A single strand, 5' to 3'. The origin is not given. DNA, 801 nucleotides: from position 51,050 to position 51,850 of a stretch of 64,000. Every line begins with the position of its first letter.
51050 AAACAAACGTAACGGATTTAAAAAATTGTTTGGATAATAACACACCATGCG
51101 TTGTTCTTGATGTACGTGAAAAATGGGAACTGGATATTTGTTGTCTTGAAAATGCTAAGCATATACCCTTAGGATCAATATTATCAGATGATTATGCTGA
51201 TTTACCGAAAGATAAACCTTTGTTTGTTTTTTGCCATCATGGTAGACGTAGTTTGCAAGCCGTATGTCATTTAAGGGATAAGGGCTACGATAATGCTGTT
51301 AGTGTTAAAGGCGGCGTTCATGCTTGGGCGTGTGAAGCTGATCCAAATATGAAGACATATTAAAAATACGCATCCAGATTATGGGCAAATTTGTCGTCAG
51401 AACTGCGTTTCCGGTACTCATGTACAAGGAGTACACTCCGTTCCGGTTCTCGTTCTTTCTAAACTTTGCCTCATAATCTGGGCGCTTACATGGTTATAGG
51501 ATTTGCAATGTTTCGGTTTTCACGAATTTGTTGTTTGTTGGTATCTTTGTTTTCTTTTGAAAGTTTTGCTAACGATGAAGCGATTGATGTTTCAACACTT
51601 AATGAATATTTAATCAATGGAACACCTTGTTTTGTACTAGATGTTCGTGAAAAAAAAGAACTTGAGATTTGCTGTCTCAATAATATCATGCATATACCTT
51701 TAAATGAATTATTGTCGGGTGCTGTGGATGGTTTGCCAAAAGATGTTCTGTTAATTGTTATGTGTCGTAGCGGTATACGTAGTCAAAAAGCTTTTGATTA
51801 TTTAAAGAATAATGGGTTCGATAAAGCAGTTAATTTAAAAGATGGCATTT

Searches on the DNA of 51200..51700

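Call 42: search_with_rna_model(model_id=R1, source=window, start=51200, end=51700, max_evalue=1, show_alignments=2)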
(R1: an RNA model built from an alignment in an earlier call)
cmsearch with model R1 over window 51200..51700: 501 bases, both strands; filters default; matches with E-value up to 1: 1.
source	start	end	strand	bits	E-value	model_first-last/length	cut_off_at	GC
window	51367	51488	-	49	1.6e-11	1-145/145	no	0.46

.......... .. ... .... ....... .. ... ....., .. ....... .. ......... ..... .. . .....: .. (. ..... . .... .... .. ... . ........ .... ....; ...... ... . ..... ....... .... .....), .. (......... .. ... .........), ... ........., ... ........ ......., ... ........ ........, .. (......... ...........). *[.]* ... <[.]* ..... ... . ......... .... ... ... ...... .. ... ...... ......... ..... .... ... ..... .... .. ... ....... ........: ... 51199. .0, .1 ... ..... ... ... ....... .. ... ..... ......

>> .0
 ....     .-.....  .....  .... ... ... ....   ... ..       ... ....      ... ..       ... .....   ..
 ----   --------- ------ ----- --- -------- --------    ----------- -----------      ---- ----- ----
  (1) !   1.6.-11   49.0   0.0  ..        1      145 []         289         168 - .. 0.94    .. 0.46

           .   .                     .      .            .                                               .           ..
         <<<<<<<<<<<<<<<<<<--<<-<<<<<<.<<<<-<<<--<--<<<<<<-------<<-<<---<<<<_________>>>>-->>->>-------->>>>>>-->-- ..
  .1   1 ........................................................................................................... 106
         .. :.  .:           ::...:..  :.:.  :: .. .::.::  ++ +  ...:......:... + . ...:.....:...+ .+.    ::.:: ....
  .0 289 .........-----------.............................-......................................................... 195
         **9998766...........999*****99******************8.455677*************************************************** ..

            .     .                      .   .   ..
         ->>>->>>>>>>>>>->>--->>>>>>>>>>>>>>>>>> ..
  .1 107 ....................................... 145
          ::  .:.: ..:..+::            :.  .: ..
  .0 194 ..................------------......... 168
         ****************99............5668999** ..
